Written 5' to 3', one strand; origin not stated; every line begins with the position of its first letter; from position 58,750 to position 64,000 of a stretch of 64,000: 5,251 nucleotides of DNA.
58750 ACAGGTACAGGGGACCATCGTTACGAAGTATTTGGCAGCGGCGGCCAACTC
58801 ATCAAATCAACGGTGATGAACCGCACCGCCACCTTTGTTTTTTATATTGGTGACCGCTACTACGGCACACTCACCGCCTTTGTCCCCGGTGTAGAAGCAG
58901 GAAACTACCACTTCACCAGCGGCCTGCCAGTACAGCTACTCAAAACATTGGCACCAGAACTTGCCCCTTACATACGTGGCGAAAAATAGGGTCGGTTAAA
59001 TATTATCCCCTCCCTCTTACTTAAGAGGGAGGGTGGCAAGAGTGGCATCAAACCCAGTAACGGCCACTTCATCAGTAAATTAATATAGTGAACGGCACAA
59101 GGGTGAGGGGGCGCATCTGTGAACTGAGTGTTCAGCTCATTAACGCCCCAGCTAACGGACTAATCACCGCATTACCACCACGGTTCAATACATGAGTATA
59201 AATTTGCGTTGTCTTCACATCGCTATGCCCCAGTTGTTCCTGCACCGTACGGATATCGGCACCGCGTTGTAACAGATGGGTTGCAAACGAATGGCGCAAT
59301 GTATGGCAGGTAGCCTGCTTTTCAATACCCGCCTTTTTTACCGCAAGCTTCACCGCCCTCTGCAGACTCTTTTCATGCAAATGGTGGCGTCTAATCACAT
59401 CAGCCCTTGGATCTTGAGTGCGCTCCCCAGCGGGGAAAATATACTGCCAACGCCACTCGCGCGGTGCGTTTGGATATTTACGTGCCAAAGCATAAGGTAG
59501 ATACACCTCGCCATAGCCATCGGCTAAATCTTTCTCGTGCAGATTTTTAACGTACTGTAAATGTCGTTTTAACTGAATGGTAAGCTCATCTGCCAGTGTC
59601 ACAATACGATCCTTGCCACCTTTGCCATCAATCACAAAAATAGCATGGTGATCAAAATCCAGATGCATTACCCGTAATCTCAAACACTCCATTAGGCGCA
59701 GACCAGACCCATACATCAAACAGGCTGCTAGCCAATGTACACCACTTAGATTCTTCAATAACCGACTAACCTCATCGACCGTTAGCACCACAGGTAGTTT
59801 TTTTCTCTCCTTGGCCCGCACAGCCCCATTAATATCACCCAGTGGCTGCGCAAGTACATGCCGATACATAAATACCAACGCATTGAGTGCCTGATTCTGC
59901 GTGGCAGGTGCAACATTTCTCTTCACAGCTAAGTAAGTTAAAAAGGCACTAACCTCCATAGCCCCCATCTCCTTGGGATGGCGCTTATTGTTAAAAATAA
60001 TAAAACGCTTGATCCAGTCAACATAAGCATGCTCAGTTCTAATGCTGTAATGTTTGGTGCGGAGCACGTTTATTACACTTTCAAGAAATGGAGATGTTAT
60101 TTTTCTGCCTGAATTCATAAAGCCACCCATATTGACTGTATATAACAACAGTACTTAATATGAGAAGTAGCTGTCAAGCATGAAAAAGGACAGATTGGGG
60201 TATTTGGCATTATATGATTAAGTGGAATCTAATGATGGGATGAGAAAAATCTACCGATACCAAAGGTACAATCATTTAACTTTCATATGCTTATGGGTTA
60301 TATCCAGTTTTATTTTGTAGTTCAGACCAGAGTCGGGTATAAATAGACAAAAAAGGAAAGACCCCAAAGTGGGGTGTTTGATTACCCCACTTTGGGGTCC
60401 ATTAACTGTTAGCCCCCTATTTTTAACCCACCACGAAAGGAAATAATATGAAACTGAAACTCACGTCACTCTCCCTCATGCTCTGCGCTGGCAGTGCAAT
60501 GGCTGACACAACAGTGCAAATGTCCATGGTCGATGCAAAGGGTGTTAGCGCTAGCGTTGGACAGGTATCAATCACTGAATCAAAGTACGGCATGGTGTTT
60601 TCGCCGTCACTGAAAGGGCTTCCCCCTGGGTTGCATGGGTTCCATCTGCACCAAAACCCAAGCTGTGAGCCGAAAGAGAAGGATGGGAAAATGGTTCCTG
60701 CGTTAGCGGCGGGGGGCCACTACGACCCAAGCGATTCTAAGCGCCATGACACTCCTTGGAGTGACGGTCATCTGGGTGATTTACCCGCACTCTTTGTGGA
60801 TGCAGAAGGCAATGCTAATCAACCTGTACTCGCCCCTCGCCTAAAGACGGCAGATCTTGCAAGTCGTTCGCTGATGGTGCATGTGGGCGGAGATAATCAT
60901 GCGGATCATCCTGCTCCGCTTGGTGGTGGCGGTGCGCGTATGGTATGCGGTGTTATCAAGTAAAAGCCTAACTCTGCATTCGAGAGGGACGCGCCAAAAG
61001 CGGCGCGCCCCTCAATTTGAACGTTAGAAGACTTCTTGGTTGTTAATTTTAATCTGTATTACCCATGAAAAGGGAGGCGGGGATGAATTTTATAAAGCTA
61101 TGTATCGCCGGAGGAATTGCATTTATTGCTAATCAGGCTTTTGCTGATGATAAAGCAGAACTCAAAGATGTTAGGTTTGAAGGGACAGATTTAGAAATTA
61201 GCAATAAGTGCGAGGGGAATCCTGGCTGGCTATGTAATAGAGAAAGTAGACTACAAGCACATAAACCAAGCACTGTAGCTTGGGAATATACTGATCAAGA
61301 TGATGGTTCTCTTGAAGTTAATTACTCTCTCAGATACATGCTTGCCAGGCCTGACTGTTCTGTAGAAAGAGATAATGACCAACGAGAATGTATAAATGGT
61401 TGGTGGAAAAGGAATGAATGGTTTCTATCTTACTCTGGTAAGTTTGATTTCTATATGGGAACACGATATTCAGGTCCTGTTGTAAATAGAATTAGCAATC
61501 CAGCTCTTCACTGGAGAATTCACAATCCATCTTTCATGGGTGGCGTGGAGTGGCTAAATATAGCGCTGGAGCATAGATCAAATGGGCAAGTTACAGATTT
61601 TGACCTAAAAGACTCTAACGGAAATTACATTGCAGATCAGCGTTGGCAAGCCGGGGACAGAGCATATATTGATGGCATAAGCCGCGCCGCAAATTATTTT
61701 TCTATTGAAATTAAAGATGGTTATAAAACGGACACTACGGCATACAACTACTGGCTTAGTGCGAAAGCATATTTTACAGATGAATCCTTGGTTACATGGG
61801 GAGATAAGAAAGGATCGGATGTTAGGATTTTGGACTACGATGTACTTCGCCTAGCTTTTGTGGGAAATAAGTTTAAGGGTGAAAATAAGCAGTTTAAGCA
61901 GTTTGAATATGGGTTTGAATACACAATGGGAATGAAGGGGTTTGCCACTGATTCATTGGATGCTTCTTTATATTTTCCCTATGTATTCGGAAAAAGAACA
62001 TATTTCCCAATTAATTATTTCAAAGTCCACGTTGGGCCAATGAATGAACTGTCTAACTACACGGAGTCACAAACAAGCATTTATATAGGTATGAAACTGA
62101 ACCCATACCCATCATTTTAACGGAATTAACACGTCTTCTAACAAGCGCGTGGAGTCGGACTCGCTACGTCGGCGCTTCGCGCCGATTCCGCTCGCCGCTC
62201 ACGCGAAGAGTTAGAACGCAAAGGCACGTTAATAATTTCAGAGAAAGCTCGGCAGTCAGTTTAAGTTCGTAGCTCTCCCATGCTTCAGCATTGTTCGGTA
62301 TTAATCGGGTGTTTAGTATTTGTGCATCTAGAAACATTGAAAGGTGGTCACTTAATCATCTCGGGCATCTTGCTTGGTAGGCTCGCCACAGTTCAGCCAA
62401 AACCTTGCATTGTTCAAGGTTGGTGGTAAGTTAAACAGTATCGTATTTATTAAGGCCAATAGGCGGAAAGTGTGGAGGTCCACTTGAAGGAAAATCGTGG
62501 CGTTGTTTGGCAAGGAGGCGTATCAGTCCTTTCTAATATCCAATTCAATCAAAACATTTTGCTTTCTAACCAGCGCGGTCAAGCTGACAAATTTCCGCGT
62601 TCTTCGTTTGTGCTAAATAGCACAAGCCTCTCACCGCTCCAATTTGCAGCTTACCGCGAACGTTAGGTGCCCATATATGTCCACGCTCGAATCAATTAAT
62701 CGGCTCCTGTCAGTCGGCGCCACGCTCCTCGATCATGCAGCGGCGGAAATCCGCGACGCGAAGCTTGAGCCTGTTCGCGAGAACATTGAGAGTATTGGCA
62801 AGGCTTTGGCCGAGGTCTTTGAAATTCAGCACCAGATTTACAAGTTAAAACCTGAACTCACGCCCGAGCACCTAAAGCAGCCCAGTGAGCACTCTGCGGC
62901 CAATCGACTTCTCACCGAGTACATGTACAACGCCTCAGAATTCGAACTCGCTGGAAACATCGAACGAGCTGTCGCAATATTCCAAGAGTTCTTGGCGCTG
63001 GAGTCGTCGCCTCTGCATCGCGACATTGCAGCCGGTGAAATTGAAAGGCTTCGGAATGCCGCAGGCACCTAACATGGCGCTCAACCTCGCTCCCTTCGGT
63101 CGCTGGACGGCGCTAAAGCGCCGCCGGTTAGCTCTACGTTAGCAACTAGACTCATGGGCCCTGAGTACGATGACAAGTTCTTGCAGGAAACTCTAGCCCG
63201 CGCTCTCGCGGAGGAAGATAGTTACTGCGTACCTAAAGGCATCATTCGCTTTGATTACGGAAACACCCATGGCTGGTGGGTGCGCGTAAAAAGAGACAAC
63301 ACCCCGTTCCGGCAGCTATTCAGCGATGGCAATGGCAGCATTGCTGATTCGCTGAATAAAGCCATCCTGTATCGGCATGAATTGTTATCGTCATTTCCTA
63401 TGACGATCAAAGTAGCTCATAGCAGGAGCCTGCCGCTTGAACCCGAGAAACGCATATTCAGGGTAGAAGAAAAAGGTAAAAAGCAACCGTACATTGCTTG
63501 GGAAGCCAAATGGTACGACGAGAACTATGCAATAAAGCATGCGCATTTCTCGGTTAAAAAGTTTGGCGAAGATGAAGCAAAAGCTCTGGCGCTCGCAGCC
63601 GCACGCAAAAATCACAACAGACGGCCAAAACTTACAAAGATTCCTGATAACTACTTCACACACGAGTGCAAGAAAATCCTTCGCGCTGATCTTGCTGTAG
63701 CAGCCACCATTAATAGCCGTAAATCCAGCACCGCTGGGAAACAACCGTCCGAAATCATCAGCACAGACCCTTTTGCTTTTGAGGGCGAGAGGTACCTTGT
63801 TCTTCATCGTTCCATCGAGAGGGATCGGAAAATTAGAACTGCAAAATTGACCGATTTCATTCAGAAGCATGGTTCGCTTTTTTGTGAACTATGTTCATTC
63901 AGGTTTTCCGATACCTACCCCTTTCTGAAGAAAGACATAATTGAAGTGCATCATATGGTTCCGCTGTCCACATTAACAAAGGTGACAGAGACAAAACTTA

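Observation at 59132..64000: Chromosomal integron with a mixed cassette array that runs off the window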

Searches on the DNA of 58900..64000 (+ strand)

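Call 52: search_rna_families(source=window, start=58900, end=64000, threshold=evalue, max_evalue=1)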
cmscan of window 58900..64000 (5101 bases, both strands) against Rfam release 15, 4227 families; matches with E-value up to 1: 2.
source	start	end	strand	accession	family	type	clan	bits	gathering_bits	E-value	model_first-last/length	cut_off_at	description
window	60357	60402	-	RF00665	mir-290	Gene; miRNA;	CL00096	27.1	51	0.031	1-70/70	no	mir-290 microRNA precursor family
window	60896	61015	+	RF01408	sraL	Gene; sRNA;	-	19.9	39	0.3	1-142/142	no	sraL Hfq binding RNA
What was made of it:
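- Tried and rejected: Nothing relevant (call 52).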

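Call 87: search_with_rna_model(model_id=R2, sources=[L102, L103, L104, L105, L106, L107, L108, L109, L110, L111, L112, L113, L114, L115, L116, L117, L118, L119, L120, L121, L122, L123, L124, L125, L126, L127, L128, L129, L130, L094, L095, L096, L101, L091, L093, L090], max_evalue=1)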
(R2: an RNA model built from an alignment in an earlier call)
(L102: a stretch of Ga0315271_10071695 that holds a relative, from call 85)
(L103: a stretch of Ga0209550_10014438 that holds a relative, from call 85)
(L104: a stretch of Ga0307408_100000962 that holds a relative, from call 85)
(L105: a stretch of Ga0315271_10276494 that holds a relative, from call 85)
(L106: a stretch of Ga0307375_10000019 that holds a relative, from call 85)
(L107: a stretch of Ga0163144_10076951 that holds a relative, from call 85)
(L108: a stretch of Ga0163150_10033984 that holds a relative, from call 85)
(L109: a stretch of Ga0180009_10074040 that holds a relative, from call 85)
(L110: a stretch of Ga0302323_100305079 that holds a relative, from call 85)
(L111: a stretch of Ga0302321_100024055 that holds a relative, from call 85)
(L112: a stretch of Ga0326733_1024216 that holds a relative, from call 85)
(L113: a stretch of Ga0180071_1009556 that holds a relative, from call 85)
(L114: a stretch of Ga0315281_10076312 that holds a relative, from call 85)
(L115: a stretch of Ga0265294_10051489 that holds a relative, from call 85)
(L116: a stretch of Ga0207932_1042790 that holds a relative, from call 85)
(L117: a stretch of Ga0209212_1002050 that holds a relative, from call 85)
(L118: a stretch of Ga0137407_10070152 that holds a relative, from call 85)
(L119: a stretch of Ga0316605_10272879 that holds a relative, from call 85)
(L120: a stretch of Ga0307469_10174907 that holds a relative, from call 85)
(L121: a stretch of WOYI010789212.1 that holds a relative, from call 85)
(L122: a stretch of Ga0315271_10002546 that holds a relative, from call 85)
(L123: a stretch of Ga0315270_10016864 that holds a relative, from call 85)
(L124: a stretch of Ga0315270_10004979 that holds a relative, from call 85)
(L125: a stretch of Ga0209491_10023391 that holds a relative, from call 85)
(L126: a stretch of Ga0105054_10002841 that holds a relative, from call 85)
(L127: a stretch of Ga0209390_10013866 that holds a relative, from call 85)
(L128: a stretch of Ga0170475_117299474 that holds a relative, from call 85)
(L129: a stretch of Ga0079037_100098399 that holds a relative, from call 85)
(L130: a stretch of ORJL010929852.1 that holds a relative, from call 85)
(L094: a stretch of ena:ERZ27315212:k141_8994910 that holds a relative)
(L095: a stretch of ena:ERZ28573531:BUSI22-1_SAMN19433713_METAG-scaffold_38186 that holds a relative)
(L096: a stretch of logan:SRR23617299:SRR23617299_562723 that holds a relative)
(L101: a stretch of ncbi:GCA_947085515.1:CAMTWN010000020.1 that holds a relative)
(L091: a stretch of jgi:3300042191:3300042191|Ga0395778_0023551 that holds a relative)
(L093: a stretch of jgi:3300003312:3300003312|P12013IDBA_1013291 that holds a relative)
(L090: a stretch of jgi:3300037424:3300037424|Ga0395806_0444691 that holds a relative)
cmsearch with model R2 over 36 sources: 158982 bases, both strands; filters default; matches with E-value up to 1: 1.
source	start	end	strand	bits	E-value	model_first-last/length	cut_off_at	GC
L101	19645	19716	-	23.6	0.0012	1-92/92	no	0.65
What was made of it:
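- Tried and rejected: It lost almost all sites (call 87), so filters had to be off.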

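Call 88: search_with_rna_model(model_id=R2, sources=[L102, L103, L104, L105, L106, L107, L108, L109, L110, L111, L112, L113, L114, L116, L126, L101, L094], max_evalue=1, filters=off)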
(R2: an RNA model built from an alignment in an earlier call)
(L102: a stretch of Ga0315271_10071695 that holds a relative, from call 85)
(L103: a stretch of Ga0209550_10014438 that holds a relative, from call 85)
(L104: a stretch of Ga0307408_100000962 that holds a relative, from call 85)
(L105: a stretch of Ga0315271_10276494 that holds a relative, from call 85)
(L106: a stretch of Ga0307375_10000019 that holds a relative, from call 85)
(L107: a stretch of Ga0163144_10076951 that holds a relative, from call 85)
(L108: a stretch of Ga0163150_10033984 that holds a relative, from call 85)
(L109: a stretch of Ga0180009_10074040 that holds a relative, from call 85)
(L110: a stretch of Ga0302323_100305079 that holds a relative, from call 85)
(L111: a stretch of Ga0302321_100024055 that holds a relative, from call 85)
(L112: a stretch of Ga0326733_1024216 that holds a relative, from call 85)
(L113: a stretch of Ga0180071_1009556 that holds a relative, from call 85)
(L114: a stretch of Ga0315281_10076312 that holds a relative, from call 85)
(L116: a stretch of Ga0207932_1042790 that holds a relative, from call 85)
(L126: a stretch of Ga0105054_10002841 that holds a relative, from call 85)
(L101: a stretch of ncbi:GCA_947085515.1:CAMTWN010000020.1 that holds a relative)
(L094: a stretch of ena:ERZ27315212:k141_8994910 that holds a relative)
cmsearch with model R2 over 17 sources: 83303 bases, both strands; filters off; matches with E-value up to 1: 12.
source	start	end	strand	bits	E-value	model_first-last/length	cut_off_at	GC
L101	20183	20245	-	24.7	0.00031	1-92/92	no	0.6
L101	19645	19716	-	23.7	0.0006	1-92/92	no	0.65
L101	19045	19101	-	21.8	0.0018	1-92/92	no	0.68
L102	1089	1151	-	19.3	0.008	1-92/92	no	0.62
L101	17124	17243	-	18.8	0.011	1-92/92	no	0.5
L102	746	809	-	18.4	0.014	1-92/92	no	0.59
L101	18691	18745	-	17.6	0.023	1-92/92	no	0.71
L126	5281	5358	-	14.9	0.11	1-92/92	no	0.63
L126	3981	4112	-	14.5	0.14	1-92/92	no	0.64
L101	17799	17918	-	13.4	0.28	1-92/92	no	0.54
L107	1533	1597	-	13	0.36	1-92/92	no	0.62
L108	1527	1591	-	13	0.36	1-92/92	no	0.62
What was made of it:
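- R2 also finds 7 sites in the sister array and none in non-integron sodC loci (call 88).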

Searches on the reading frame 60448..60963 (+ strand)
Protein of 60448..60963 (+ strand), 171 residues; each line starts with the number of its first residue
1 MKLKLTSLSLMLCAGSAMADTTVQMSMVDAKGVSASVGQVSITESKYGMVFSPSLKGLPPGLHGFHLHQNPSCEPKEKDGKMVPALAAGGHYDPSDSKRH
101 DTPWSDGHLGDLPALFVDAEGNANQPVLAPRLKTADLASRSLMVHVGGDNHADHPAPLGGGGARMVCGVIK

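Call 3: search_protein_families(library=ncbifam, proteins=[window:60448-60963:+])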
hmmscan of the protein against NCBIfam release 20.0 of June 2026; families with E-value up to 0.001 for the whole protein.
window:60448-60963:+ (171 aa): 3 families
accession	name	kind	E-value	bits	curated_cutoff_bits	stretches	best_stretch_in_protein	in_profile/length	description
NF007628.1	PRK10290.1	equivalog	3.7e-62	209.3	165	1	2-170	3-172/172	superoxide dismutase [Cu-Zn] SodC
NF047632.1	SodCCaul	equivalog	3.3e-18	65.8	250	1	6-171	9-173/173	superoxide dismutase[Cu-Zn]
NF047631.1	SodCMycob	equivalog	1.2e-12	48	230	1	18-156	65-204/236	superoxide dismutase[Cu-Zn]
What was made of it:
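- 60409..61023 (+): Cassette 1 (615 nt): sodC 60448-60963 (periplasmic Cu,Zn superoxide dismutase with signal peptide) plus attC1 60966-61029 (64 nt). NF007628 at 209 bits, cut-off 165 (call 3).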

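Call 4: search_protein_families(library=pfam, proteins=[window:60448-60963:+], max_evalue=0.01)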
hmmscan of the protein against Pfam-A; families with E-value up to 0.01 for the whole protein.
window:60448-60963:+ (171 aa): 1 family
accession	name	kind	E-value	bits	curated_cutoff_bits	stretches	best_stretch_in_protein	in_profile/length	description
PF00080.25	Sod_Cu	-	2.8e-31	109.1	28.9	1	38-170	3-133/133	Copper/zinc superoxide dismutase (SODC)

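Call 9: find_encoding_contigs(protein=window:60448-60963:+, flank=10000, max_places=6)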
Protein window:60448-60963:+ (171 aa): 3 contigs read that carry it; 3 places shown.
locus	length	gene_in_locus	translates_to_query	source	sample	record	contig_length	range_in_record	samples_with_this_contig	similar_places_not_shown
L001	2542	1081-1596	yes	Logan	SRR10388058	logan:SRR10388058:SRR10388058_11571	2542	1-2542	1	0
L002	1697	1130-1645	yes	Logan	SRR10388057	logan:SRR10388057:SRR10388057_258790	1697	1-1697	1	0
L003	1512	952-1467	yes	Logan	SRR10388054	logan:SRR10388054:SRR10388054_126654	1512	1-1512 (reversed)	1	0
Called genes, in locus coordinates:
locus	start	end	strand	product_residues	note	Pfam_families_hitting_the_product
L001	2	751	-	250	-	?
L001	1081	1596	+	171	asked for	PF00080:Sod_Cu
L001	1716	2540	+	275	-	?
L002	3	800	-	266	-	?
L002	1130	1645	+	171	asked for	PF00080:Sod_Cu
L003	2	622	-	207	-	?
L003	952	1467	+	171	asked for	PF00080:Sod_Cu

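Call 85: find_related_loci(query=window:60448-60963:+, collection=metagenome_contigs, flank=3000)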
Query window:60448-60963:+ (171 aa) in metagenome_contigs; peptide patterns used: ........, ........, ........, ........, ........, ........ (x = any residue, [..] = any of these).
566 stretches matched a pattern; 491 encode a relative of the query (tblastn E <= 1e-3); the best 80 are kept; 80 distinct loci.
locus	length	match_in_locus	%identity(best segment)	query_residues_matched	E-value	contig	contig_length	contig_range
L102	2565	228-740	95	1-171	3e-111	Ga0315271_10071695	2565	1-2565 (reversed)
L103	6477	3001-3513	93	1-171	2e-106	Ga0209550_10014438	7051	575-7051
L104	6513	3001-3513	88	1-171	4e-102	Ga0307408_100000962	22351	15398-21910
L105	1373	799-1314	90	1-171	2e-109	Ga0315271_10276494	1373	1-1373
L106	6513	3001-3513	88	1-171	3e-101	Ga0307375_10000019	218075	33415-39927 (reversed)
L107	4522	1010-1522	86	1-171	1e-100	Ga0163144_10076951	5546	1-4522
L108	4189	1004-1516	85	1-171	1e-100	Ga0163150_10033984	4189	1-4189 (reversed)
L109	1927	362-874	82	1-171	6e-100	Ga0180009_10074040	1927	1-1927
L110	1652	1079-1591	87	1-171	3e-97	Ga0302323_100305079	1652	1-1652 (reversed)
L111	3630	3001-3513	87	1-171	6e-92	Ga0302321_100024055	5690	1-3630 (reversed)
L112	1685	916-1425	76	1-170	1e-96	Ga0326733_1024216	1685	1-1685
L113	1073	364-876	81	1-171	8e-94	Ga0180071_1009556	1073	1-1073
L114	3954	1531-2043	80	1-171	2e-85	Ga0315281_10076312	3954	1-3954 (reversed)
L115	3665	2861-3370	74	1-171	1e-83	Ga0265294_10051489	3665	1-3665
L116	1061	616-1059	84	1-148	1e-89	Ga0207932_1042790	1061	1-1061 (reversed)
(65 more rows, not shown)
